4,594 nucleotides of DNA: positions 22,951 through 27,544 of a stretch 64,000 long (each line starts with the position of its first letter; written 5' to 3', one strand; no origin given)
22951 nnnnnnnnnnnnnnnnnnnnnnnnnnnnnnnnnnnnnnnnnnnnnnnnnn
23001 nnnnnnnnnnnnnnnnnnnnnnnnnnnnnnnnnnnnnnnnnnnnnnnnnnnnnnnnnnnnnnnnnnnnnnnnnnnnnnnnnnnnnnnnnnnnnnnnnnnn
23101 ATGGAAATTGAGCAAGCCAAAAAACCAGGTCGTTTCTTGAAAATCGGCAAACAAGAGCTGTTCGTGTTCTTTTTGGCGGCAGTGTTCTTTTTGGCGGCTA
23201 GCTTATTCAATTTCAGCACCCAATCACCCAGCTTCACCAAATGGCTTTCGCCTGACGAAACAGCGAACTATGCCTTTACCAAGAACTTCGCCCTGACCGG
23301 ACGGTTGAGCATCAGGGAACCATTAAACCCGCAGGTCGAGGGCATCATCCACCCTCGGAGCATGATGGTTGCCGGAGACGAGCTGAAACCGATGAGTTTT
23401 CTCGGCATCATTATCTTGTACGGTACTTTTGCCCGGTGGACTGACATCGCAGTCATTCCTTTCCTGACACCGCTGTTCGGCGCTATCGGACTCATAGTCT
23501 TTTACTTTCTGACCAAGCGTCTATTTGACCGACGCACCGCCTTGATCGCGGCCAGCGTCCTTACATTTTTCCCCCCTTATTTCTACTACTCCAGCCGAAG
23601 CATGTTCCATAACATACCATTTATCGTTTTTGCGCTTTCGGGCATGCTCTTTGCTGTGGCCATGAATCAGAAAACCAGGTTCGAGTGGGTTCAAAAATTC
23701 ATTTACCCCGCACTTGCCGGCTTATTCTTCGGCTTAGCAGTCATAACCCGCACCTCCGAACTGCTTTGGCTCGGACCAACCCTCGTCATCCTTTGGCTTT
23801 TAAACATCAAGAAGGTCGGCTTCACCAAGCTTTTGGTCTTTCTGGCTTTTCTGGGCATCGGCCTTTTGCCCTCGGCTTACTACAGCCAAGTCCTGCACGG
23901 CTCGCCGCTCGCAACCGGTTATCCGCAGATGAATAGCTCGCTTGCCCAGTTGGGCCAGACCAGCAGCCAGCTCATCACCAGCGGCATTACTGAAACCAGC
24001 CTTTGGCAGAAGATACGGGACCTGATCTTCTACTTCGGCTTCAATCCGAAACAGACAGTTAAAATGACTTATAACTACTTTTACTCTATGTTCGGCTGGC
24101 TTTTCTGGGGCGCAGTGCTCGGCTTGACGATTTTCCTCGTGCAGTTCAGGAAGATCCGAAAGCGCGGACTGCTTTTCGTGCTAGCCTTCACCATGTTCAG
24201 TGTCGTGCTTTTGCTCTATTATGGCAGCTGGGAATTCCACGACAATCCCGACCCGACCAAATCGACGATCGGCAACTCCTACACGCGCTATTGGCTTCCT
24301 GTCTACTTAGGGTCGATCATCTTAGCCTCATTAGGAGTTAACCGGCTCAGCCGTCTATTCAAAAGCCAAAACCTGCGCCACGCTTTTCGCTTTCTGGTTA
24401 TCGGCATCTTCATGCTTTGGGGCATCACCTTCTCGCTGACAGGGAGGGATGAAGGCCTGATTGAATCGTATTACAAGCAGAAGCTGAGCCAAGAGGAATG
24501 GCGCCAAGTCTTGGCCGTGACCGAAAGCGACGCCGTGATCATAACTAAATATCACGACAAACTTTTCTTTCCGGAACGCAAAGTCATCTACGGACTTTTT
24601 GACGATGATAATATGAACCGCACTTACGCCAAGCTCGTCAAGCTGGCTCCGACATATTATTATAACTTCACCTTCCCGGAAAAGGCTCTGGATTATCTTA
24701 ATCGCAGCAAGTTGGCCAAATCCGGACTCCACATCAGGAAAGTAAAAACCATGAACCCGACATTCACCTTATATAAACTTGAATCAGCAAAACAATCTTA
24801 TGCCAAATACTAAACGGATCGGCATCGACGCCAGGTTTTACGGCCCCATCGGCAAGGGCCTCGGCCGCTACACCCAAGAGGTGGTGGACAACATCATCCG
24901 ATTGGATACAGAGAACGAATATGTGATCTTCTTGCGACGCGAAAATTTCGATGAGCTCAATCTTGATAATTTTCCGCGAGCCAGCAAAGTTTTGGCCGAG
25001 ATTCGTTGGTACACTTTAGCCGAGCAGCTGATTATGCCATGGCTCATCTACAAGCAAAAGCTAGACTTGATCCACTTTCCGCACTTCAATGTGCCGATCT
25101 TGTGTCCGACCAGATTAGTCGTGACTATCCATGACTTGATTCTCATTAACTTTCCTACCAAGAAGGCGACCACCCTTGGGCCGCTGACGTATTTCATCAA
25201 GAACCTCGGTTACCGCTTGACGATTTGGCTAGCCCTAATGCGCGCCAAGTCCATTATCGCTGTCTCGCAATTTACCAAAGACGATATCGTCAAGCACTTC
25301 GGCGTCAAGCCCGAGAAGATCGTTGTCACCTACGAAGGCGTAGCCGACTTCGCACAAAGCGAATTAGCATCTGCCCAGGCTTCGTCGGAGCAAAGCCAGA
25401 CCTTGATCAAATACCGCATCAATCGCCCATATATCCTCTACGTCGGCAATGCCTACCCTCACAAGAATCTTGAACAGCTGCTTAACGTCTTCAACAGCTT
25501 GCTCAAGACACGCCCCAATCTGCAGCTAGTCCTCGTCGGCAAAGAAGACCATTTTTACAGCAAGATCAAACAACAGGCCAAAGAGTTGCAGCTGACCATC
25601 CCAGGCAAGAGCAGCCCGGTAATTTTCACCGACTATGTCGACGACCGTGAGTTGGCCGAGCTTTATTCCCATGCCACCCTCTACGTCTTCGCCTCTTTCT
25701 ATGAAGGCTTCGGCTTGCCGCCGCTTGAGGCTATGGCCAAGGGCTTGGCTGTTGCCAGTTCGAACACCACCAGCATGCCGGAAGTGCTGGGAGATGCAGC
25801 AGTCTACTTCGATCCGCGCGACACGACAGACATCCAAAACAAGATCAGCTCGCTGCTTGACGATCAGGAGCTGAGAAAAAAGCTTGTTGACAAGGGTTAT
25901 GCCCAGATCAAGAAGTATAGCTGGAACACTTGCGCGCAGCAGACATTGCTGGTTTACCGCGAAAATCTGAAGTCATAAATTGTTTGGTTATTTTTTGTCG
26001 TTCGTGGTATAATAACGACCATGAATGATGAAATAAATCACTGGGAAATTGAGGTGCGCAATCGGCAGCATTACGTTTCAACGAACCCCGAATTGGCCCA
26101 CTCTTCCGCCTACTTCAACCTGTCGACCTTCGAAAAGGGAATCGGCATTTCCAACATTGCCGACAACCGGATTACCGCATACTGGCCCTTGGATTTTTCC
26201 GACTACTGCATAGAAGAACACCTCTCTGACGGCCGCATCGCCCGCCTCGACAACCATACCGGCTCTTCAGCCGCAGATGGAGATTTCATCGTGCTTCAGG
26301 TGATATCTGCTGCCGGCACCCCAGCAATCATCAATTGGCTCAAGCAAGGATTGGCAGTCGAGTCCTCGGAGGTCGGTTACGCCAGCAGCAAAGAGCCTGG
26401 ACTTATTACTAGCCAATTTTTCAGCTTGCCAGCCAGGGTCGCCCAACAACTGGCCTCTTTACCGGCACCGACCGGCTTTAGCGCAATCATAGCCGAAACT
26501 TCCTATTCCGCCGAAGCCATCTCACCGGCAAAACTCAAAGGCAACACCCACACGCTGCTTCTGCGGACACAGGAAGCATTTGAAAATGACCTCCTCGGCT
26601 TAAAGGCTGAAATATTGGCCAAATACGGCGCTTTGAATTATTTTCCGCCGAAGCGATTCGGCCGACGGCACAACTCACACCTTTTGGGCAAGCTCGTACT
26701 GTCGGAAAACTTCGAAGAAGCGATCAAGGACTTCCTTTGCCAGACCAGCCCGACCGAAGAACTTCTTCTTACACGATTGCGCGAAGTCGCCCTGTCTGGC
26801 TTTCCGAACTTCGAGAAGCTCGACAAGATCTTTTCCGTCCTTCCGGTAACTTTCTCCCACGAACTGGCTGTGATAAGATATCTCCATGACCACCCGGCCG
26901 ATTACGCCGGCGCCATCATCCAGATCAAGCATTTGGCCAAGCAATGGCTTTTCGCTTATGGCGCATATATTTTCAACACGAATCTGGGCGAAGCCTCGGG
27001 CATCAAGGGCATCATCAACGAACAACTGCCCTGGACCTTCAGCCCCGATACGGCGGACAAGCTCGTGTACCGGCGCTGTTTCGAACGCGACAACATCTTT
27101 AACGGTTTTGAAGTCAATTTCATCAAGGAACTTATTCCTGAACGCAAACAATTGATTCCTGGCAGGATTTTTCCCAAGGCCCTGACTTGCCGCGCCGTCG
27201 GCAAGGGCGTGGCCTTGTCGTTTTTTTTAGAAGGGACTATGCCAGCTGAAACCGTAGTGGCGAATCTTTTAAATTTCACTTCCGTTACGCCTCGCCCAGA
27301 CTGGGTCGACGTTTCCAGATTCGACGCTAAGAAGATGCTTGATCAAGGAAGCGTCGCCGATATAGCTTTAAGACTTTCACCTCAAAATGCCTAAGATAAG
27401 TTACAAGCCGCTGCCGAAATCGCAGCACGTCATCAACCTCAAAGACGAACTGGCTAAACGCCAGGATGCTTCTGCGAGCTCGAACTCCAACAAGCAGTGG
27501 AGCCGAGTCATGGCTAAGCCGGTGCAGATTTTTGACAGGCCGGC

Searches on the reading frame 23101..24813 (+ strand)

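Call 100: search_protein_families(library=pfam, proteins=[window:23101-24813:+], max_evalue=0.01)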
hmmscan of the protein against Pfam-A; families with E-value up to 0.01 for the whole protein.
window:23101-24813:+ (570 aa): 2 families
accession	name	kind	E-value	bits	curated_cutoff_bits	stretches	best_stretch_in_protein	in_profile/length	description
PF13231.12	PMT_2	-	1e-07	32.7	26.1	1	118-252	23-149/160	Dolichyl-phosphate-mannose-protein mannosyltransferase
PF02366.24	PMT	-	6.6e-05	23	22.7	1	122-256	88-228/245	Dolichyl-phosphate-mannose-protein mannosyltransferase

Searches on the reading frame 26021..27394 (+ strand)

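Call 10: search_protein_families(library=pfam, proteins=[window:26021-27394:+])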
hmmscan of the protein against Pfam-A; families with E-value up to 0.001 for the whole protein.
window:26021-27394:+ (457 aa): 1 family
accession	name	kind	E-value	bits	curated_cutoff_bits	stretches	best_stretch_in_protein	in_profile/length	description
PF01142.23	TruD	-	2.2e-27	96.4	27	1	83-325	39-280/412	tRNA pseudouridine synthase D (TruD)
